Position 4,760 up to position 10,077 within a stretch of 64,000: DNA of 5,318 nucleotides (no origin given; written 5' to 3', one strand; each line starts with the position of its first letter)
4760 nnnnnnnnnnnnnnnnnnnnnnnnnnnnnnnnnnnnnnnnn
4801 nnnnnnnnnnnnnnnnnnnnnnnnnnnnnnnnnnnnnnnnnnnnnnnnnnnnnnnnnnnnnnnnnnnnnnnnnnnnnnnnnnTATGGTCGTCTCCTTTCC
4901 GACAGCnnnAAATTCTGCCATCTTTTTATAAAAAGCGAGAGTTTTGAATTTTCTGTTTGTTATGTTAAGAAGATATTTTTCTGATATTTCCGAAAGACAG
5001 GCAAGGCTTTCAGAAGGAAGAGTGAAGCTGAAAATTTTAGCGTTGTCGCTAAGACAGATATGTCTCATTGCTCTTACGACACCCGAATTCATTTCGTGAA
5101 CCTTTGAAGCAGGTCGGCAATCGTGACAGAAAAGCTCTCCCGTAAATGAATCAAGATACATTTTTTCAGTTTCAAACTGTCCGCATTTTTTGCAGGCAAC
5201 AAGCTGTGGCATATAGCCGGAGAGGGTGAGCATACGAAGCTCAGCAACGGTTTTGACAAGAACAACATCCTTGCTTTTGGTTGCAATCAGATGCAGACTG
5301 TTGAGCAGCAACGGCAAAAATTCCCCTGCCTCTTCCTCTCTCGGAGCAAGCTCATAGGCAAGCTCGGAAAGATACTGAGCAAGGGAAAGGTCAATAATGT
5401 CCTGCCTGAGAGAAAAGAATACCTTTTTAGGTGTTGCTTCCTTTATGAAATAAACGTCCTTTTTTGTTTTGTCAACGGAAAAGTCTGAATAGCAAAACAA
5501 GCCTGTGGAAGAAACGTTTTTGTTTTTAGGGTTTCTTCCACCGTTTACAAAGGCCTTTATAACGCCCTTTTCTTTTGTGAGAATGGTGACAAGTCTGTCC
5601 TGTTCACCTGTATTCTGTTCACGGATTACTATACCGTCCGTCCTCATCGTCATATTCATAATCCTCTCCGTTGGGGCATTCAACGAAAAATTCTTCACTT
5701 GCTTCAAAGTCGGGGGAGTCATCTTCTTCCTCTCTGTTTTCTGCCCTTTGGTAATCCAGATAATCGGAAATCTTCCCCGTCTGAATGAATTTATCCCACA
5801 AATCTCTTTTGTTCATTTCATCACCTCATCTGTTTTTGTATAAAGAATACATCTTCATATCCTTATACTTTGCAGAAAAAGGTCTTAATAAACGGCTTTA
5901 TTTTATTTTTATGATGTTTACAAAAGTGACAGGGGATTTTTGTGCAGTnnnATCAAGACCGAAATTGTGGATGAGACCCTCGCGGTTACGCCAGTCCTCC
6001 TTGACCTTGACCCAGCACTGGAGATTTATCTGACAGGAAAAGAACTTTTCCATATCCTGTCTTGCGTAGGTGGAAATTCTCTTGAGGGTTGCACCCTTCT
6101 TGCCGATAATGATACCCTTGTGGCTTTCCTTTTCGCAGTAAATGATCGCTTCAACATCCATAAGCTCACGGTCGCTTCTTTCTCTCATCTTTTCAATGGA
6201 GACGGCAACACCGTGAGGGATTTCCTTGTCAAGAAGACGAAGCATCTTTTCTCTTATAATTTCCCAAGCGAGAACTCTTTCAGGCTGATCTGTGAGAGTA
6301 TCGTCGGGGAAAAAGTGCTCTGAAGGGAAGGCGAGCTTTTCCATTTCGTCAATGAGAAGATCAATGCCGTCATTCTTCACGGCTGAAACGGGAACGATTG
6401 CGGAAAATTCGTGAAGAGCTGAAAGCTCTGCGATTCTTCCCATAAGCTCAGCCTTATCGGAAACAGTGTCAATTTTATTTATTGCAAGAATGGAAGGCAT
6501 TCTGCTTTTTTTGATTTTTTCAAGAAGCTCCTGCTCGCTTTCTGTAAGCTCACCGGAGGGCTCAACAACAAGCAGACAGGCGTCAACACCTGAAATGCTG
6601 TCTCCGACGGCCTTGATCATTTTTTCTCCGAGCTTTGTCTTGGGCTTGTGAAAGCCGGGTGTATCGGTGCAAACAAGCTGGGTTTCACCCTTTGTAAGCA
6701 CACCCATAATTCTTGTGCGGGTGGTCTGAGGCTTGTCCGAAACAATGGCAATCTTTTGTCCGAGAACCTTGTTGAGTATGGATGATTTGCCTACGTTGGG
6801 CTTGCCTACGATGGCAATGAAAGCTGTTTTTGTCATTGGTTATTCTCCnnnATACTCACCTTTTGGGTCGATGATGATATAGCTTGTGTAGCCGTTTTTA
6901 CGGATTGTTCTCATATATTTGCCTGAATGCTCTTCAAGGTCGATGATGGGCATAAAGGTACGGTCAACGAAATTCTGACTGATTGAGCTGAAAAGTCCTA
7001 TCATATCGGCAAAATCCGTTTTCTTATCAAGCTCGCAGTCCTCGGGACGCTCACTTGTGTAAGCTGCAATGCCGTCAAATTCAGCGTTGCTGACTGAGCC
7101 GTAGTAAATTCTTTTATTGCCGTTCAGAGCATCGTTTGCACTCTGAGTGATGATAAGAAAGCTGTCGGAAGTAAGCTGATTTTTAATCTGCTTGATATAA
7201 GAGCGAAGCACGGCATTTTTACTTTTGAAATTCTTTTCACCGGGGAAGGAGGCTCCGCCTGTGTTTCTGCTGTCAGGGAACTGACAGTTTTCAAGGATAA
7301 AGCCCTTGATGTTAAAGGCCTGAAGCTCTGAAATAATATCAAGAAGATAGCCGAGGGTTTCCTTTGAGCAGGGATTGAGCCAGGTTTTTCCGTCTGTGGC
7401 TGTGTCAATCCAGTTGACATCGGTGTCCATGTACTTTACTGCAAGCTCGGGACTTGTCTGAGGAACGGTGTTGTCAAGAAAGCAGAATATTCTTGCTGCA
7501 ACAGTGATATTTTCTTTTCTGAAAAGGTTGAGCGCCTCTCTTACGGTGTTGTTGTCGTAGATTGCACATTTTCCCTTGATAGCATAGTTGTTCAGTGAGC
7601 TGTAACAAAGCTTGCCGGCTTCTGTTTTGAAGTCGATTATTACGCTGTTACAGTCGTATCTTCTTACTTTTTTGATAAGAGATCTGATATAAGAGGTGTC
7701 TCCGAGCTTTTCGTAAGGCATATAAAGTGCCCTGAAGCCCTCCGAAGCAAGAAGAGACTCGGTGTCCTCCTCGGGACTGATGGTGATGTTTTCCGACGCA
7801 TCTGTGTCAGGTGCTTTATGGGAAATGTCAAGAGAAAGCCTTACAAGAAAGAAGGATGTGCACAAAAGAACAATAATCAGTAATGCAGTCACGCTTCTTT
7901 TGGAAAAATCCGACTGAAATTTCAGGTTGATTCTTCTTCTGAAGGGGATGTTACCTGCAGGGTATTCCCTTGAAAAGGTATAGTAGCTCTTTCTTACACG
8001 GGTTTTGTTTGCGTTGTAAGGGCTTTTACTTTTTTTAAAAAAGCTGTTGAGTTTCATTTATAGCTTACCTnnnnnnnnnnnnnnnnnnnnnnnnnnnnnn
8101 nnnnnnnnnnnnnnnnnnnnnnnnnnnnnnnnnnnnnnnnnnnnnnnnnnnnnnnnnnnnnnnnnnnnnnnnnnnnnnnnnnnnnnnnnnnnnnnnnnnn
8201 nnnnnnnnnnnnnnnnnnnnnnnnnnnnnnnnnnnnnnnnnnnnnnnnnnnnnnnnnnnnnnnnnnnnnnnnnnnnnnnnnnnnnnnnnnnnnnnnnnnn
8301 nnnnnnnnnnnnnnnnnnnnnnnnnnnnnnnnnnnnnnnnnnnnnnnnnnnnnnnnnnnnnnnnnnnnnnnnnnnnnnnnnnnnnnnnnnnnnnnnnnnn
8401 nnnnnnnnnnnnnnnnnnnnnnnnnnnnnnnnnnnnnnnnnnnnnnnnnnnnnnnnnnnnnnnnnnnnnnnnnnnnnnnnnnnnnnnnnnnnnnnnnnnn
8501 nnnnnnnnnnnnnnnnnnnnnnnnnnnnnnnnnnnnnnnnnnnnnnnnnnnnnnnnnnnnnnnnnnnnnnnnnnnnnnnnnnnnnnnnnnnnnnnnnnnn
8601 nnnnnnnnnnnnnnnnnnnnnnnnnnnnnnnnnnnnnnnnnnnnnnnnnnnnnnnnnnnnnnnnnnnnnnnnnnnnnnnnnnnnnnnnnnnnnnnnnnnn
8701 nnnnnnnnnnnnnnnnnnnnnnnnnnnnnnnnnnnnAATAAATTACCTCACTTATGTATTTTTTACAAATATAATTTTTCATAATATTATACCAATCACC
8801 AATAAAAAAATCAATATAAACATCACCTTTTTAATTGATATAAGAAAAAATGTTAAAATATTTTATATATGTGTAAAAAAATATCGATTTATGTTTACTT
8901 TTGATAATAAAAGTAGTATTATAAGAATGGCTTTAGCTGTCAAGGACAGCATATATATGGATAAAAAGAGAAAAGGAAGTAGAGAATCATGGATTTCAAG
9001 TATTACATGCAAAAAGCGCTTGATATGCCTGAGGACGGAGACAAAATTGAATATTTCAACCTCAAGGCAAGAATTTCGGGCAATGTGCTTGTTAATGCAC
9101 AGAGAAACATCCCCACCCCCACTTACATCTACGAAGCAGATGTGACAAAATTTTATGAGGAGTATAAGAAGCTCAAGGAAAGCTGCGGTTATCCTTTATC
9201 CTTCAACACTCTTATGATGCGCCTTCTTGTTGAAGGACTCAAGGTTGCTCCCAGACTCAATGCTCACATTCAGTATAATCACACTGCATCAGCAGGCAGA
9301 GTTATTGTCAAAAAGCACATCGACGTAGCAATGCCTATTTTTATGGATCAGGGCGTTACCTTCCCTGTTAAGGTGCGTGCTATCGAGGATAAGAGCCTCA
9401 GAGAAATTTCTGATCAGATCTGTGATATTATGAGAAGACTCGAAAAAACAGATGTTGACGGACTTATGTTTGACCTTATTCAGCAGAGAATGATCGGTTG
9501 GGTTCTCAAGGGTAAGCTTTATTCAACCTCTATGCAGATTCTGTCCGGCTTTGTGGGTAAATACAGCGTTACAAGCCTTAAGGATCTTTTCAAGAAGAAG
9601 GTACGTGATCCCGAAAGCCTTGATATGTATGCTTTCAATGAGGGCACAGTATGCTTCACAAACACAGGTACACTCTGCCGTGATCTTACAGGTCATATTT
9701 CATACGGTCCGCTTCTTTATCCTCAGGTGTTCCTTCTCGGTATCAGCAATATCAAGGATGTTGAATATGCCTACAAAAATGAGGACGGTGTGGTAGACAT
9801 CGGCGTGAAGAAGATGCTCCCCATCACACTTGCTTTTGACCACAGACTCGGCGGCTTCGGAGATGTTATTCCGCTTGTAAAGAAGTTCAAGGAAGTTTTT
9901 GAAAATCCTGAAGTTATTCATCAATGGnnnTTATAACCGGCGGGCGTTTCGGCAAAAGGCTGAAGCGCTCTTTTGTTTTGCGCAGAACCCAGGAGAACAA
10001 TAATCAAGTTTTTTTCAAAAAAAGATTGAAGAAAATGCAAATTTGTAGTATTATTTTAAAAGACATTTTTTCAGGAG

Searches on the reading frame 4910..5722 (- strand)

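Call 99: search_protein_families(library=pfam, proteins=[window:4910-5722:-])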
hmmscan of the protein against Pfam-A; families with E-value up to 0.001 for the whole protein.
window:4910-5722:- (271 aa): 2 families
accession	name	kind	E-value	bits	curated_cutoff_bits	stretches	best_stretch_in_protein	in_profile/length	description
PF02565.21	RecO_C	-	7.9e-20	71.6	22.1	1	106-262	1-156/157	Recombination protein O C terminal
PF11967.14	RecO_N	-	2.2e-19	69.7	27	1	24-100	1-78/80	Recombination protein O N terminal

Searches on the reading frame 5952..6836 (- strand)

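Call 99: search_protein_families(library=pfam, proteins=[window:5952-6836:-])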
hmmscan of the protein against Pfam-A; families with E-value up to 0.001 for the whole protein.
window:5952-6836:- (295 aa): 8 families
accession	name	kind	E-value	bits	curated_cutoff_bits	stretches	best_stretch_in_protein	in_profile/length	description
PF01926.29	MMR_HSR1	-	2.7e-25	89.1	21.9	1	7-121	2-113/113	50S ribosome-binding GTPase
PF07650.23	KH_2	-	4.9e-21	74.8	22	1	205-283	1-78/78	KH domain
PF02421.24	FeoB_N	-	2.3e-12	47.1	27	1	7-164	3-155/156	Ferrous iron transport protein B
PF00009.33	GTP_EFTU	-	2.2e-11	44.1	26.5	1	51-168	68-185/188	Elongation factor Tu GTP binding domain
PF00350.29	Dynamin_N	-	2.9e-09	37.6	27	1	7-41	1-35/168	Dynamin family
PF04548.22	AIG1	-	4e-09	36.6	27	1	7-110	3-109/212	AIG1 family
PF03193.22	RsgA_GTPase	-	3.9e-07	30.5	30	1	5-66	107-172/174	RsgA GTPase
PF16897.10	MMR_HSR1_Xtn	-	0.00011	22.6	35.2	1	65-165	11-100/106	C-terminal region of MMR_HSR1 domain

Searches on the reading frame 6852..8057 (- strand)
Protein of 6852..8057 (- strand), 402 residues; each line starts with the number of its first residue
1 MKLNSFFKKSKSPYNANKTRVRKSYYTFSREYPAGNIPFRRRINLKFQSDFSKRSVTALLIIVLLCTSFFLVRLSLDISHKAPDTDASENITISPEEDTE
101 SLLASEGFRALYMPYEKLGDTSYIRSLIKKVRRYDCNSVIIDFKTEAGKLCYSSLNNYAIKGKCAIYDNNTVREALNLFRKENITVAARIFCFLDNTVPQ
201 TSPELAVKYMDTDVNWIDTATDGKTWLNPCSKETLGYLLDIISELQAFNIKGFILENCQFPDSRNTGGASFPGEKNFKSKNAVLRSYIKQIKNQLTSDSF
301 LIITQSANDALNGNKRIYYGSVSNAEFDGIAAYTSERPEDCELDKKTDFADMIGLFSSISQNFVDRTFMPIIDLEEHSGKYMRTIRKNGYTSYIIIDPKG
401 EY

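Call 99: search_protein_families(library=pfam, proteins=[window:6852-8057:-])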
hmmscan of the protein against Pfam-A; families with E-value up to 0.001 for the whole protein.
window:6852-8057:- (402 aa): 1 family
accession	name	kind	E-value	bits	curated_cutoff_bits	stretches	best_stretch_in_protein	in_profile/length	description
PF13200.12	DUF4015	-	3.8e-22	79.3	27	1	110-298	1-186/313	Putative glycosyl hydrolase domain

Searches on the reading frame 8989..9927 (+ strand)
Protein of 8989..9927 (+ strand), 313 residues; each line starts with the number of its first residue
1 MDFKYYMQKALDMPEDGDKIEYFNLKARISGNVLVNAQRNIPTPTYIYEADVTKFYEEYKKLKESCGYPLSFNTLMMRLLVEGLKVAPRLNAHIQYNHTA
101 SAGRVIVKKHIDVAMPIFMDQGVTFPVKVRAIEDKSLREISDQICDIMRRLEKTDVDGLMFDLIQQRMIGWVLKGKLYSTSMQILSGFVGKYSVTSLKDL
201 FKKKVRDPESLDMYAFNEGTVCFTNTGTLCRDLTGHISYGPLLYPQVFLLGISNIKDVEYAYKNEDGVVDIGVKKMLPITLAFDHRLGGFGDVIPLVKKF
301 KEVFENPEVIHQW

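Call 99: search_protein_families(library=pfam, proteins=[window:8989-9927:+])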
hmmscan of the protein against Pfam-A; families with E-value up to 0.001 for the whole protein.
window:8989-9927:+ (313 aa): 1 family
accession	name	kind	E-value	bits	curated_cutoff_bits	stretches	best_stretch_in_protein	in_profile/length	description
PF00198.28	2-oxoacid_dh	-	3.9e-24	85.8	23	2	30-153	16-137/232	2-oxoacid dehydrogenases acyltransferase (catalytic domain)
